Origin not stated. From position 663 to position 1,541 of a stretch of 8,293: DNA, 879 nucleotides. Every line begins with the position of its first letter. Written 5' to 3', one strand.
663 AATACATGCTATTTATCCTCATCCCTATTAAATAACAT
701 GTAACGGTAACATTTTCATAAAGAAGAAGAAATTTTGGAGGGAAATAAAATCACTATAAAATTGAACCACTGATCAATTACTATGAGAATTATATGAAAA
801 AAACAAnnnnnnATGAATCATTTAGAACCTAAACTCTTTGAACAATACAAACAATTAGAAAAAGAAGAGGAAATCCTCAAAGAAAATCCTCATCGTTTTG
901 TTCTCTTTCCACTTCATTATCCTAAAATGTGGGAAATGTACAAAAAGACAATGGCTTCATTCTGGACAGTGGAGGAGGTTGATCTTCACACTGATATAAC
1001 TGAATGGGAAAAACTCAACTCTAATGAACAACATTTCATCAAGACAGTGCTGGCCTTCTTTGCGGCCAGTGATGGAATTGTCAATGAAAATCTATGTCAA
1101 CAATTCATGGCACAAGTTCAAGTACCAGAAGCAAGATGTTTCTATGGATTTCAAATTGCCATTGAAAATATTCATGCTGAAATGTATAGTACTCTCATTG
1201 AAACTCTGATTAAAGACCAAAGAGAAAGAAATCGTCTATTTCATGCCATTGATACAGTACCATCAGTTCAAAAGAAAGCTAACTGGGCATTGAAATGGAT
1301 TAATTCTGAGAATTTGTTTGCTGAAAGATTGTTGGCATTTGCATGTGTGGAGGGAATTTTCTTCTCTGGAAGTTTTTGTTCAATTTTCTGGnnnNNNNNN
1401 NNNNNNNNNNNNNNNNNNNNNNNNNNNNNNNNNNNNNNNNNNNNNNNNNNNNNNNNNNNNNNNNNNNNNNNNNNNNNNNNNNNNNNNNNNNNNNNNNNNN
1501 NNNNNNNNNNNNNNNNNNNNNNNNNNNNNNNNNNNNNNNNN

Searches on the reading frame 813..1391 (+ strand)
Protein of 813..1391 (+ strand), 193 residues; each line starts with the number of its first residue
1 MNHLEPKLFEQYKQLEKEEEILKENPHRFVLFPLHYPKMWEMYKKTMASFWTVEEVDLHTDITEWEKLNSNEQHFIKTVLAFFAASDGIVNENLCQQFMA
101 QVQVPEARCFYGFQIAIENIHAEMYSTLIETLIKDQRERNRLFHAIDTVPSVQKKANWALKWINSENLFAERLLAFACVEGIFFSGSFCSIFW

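Call 8: search_protein_families(library=pfam, proteins=[window:813-1391:+], max_evalue=1)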
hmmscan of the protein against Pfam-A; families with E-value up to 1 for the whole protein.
window:813-1391:+ (193 aa): 4 families
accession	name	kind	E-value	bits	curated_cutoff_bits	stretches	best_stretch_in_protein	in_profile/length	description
PF00268.27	Ribonuc_red_sm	-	1.5e-70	238.3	33.6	1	28-193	1-171/281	Ribonucleotide reductase, small chain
PF19499.4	DUF6034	-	0.00049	19.6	27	1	90-141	62-113/481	Family of unknown function (DUF6034)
PF18083.6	PutA_N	-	0.1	13.1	25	1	127-157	31-61/113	Proline utilization A N-terminal domain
PF08992.16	QH-AmDH_gamma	-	0.11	13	25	0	92-143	22-73/75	Quinohemoprotein amine dehydrogenase, gamma subunit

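Call 14: find_homologous_proteins(query=window:813-1391:+, max_evalue=1e-40)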
Query window:813-1391:+ (193 aa): 7992 proteins with E <= 1e-40 among 8000 candidates; the best 120 are listed.
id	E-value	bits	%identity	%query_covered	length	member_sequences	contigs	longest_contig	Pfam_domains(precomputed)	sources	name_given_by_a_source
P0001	1.0e-126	438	100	100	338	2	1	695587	PF00268.28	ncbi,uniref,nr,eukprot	ncbi:predicted protein [Naegleria gruberi]|uniref:Predicted protein n=1 Tax=Naegleria gruberi TaxID=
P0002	7.9e-113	393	88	100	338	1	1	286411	PF00268.28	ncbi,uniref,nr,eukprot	ncbi:predicted protein [Naegleria gruberi]|uniref:Predicted protein n=1 Tax=Naegleria gruberi TaxID=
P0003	1.7e-109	382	85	100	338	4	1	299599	PF00268.28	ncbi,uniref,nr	ncbi:hypothetical protein C9374_010694 [Naegleria lovaniensis]|uniref:Uncharacterized protein n=1 Ta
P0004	9.2e-104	363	82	100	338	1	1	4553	PF00268.28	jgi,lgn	-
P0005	5.1e-102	358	82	100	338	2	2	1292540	PF00268.28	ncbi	ncbi:hypothetical protein ABK040_008627 [Willaertia magna]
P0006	2.5e-87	310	76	93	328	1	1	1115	PF00268.28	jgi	-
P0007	1.2e-85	304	75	93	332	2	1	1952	PF00268.28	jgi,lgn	jgi:ribonucleotide reductase beta subunit family protein with ferritin-like domain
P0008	4.7e-85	302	73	92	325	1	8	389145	PF00268.28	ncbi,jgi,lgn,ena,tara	tara:strand:- start:3892 stop:4869 length:978 start_codon:yes stop_codon:yes gene_type:complete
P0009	6.2e-85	302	73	94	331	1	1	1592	PF00268.28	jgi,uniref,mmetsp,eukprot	uniref:Uncharacterized protein n=1 Tax=Percolomonas cosmopolitus TaxID=63605 RepID=A0A7S1KSV7_9EUKA|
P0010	1.6e-84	300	72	93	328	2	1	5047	PF00268.28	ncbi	-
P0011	1.8e-84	300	73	93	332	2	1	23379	PF00268.28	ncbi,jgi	jgi:ribonucleotide reductase beta subunit family protein with ferritin-like domain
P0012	2.3e-84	300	70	95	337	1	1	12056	PF00268.28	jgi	jgi:ribonucleotide reductase beta subunit family protein with ferritin-like domain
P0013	2.9e-84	300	74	91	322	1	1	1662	PF00268.28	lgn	-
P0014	1.6e-83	297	74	91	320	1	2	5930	PF00268.28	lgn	-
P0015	3.9e-83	296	72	91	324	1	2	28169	PF00268.28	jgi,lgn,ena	-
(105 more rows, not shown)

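Call 15: find_encoding_contigs(protein=P0001, flank=10000, max_places=3)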
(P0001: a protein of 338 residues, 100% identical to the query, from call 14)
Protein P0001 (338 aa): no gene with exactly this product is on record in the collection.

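Call 16: find_encoding_contigs(protein=P0003, flank=10000, max_places=3)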
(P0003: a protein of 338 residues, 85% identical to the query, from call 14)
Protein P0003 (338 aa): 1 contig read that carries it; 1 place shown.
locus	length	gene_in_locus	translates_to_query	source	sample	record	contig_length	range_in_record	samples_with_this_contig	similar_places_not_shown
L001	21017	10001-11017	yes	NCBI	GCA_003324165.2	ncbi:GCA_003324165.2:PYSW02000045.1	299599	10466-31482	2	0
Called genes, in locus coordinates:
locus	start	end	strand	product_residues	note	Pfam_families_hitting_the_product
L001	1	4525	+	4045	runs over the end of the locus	PF20175:Tra1_central, PF20206:Tra1_ring, PF02259:FAT, PF00454:PI3_PI4_kinase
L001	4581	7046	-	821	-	PF00326:Peptidase_S9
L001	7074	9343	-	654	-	PF01182:Glucosamine_iso, PF02585:PIG-L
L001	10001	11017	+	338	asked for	PF00268:Ribonuc_red_sm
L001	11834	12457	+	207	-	-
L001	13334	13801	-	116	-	PF03650:MPC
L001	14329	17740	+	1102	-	PF13229:Beta_helix (faint), PF02415:Chlam_PMP (faint), PF00069:Pkinase, PF07714:PK_Tyr_Ser-Thr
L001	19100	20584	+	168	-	PF00571:CBS (faint)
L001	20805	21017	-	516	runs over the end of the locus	PF05383:La, PF26088:RRM_LARP4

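Call 17: find_encoding_contigs(protein=P0002, flank=10000, max_places=3)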
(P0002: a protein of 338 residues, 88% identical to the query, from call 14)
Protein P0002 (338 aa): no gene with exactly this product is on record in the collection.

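Call 41: list_cluster_members(proteins=[P0001])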
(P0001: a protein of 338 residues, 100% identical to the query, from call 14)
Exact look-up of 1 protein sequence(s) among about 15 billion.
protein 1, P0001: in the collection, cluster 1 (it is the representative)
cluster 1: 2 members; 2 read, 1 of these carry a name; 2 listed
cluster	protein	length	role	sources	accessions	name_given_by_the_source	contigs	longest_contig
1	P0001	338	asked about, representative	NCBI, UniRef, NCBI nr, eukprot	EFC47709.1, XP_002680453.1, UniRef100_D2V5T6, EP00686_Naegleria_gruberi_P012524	predicted protein [Naegleria gruberi] | Predicted protein n=1 Tax=Naegleria gruberi TaxID=5762 RepID=D2V5T6_NAEGR | uncharacterized protein NAEGRDRAFT_31365 [Naegleria gruberi]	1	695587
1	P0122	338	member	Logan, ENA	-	-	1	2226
